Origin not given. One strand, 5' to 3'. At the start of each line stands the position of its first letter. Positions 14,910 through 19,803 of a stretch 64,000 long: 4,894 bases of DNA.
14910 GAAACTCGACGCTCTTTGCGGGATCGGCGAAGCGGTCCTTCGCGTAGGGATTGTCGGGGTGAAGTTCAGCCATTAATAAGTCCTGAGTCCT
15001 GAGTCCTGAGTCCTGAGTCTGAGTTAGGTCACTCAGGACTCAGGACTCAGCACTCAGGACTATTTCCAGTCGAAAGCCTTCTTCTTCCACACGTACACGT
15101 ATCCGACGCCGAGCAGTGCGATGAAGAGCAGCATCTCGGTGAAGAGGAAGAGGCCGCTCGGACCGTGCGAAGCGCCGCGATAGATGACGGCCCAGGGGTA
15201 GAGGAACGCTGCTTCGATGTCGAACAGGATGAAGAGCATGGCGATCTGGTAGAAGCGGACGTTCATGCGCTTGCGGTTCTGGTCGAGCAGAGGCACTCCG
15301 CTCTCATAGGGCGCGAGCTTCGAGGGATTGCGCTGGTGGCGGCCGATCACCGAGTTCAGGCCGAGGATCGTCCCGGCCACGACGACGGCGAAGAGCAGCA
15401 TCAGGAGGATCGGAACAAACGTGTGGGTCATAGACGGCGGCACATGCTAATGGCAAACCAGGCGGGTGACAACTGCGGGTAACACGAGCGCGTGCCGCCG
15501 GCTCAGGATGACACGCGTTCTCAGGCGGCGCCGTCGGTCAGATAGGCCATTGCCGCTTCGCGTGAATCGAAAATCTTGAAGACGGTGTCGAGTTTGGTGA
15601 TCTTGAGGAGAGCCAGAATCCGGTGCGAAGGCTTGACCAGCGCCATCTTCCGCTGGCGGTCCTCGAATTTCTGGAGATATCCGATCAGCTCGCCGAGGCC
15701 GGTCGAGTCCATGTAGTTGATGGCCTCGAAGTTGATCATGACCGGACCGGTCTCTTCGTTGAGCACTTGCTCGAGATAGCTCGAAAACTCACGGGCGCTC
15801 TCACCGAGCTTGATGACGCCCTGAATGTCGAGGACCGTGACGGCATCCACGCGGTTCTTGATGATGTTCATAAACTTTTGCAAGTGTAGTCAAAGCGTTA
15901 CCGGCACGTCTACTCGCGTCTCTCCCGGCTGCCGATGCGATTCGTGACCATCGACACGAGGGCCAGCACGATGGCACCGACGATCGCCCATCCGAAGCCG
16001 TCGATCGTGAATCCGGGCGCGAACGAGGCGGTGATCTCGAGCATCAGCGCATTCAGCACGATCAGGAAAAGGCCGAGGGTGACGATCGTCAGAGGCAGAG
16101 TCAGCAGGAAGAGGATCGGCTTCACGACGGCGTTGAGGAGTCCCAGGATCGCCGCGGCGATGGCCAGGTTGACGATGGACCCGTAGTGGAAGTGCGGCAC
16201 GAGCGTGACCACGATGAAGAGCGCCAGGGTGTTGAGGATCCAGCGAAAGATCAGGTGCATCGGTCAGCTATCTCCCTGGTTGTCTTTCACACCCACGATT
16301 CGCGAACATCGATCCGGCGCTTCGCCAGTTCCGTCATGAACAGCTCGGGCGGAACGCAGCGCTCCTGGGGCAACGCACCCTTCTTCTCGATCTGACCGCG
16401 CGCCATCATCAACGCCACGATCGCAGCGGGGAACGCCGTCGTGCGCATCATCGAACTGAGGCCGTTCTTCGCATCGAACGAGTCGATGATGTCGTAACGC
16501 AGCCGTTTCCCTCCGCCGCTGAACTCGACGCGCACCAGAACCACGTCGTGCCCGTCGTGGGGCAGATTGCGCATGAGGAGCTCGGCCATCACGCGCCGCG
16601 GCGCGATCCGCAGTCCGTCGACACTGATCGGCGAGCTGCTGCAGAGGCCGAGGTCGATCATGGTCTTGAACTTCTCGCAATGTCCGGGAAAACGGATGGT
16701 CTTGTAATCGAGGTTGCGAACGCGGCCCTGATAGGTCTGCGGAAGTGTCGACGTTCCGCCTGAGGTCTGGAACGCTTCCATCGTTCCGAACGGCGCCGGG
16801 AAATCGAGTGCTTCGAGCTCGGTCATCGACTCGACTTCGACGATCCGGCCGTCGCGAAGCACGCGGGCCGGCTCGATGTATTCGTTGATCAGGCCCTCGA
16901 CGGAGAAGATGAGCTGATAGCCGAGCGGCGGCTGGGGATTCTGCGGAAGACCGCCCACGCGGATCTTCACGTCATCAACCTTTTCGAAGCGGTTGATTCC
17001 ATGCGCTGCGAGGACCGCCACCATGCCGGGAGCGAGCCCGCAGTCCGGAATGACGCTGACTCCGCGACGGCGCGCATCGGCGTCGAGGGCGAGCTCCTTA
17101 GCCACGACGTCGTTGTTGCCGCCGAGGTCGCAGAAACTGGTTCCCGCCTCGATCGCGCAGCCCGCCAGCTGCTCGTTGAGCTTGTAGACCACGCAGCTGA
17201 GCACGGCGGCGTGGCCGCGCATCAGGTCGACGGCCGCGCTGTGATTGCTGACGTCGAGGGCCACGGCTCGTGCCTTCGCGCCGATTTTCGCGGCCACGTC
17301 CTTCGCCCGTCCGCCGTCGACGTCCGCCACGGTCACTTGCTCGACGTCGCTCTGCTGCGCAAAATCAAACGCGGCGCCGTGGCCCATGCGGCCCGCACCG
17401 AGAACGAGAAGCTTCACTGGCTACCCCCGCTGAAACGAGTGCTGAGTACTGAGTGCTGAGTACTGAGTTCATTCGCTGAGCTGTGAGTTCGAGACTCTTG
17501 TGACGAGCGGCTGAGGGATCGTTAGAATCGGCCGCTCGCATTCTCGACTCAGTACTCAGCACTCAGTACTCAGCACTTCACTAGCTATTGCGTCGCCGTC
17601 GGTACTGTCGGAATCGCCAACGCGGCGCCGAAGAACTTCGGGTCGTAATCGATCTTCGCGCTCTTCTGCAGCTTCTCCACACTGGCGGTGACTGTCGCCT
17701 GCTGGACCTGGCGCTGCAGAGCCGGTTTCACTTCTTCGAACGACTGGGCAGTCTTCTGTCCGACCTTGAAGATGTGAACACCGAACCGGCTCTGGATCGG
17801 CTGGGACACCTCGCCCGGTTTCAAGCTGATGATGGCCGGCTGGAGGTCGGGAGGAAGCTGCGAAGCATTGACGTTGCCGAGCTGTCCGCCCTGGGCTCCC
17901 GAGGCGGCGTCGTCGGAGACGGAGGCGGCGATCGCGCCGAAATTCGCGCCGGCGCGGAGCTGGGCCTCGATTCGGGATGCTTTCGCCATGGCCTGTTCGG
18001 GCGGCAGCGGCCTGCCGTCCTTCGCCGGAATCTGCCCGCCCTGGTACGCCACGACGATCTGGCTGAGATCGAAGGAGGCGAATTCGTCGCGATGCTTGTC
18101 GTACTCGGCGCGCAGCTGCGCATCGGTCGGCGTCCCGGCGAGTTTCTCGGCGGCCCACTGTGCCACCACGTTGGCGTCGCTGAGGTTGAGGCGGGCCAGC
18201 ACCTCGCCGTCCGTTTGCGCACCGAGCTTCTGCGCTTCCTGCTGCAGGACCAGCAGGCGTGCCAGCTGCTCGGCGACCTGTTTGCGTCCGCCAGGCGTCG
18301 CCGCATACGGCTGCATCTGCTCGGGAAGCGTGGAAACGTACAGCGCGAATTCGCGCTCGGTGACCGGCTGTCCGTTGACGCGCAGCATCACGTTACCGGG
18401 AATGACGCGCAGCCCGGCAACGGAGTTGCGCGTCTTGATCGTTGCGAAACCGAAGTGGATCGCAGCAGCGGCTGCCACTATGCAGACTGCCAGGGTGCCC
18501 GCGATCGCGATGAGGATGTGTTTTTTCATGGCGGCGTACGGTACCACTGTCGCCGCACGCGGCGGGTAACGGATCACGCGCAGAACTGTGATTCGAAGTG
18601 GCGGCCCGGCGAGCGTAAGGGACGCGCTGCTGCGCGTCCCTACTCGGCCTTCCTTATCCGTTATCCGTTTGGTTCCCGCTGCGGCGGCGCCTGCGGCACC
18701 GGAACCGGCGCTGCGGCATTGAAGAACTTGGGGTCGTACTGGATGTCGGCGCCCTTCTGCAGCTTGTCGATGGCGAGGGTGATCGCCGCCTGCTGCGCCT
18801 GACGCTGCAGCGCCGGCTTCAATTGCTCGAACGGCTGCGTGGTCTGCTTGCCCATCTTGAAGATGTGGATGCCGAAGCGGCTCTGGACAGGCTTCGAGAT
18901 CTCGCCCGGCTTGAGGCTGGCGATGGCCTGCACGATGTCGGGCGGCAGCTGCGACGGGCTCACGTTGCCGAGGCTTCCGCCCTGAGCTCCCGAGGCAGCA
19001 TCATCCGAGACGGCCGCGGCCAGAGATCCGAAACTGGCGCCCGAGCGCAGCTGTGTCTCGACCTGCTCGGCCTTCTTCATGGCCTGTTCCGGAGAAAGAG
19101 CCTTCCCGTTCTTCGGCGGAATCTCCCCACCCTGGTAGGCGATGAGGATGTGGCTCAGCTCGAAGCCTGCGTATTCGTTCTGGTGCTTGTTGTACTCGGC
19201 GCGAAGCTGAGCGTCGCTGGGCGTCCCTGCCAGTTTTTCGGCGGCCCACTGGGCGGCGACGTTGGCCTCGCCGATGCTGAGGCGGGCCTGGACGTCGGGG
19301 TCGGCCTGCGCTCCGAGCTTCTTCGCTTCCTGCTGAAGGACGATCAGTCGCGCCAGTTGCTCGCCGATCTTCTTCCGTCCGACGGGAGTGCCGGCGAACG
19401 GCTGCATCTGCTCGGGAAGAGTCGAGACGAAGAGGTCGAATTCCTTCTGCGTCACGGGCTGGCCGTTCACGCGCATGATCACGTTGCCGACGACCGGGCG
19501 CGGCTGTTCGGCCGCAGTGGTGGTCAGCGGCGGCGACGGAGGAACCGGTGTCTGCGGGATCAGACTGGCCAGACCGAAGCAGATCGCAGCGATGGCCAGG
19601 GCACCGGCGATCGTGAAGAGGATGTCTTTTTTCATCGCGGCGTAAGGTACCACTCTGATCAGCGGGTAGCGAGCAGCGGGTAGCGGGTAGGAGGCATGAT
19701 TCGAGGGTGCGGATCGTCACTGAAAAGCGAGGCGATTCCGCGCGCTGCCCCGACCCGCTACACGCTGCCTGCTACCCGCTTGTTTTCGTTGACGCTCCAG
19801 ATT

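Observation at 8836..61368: Hairpins whose two arms are tandem heptamer arrays: 17 copies of a repeat family defined by architecture, not sequence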

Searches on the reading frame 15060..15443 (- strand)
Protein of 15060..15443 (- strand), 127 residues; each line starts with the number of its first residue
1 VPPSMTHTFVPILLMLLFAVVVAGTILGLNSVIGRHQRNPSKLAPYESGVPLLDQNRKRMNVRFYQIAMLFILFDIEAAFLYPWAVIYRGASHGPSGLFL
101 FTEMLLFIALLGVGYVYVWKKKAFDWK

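Call 7: search_protein_families(library=pfam, proteins=[window:15060-15443:-])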
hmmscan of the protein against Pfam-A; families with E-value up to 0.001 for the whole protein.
window:15060-15443:- (127 aa): 1 family
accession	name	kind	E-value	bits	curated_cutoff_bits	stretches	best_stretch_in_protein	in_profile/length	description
PF00507.24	Oxidored_q4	-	7.7e-33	113.1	23.3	1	26-126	4-99/99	NADH-ubiquinone/plastoquinone oxidoreductase, chain 3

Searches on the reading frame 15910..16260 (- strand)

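Call 7: search_protein_families(library=pfam, proteins=[window:15910-16260:-])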
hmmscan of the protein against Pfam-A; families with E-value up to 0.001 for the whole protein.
window:15910-16260:- (116 aa): 1 family
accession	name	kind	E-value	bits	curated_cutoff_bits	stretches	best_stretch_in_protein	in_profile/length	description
PF04020.18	Phage_holin_4_2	-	3.2e-32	111.7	28.8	1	1-105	1-105/105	Mycobacterial 4 TMS phage holin, superfamily IV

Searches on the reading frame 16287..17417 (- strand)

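Call 7: search_protein_families(library=pfam, proteins=[window:16287-17417:-])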
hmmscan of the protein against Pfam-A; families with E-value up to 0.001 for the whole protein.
window:16287-17417:- (376 aa): 2 families
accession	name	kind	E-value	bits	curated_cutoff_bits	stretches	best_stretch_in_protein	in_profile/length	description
PF16653.10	Sacchrp_dh_C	-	3.8e-43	149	31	1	127-367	1-263/265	Saccharopine dehydrogenase C-terminal domain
PF03435.24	Sacchrp_dh_NADP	-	5.1e-17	62.8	25.1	1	4-122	2-128/129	Saccharopine dehydrogenase NADP binding domain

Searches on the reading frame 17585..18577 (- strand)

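Call 7: search_protein_families(library=pfam, proteins=[window:17585-18577:-])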
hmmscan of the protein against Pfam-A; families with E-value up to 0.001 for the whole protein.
window:17585-18577:- (330 aa): 5 families
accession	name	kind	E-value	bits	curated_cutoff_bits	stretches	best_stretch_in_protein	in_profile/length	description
PF00639.27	Rotamase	-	2.5e-20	73.7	21.7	1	194-272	16-95/97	PPIC-type PPIASE domain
PF13616.12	Rotamase_3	-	4.6e-19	69.5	22.5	1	163-275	10-115/116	PPIC-type PPIASE domain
PF13145.12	Rotamase_2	-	4.7e-15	56.9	27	1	150-285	1-121/121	PPIC-type PPIASE domain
PF13624.11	SurA_N_3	-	6.8e-06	26.4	27.2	1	26-125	14-111/162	SurA-like N-terminal domain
PF13623.11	SurA_N_2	-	0.00019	21.8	28.5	1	31-125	13-113/145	SurA-like N-terminal domain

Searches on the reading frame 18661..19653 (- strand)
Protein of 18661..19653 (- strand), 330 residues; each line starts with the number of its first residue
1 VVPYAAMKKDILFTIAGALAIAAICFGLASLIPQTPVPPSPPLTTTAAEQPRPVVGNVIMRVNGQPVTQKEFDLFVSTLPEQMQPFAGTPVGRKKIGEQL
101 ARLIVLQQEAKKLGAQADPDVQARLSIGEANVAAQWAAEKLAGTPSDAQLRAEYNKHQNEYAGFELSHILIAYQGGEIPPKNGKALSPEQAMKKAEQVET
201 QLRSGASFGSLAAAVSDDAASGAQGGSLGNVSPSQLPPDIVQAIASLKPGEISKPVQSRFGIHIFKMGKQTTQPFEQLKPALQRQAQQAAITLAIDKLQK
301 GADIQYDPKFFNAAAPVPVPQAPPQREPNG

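Call 7: search_protein_families(library=pfam, proteins=[window:18661-19653:-])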
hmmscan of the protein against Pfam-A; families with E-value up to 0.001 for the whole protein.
window:18661-19653:- (330 aa): 3 families
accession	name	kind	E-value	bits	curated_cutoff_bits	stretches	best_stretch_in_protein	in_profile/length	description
PF00639.27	Rotamase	-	4.7e-22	79.2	21.7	1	168-267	1-95/97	PPIC-type PPIASE domain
PF13616.12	Rotamase_3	-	7.1e-22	78.6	22.5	1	154-268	7-113/116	PPIC-type PPIASE domain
PF13145.12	Rotamase_2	-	3.9e-16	60.4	27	1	145-280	1-121/121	PPIC-type PPIASE domain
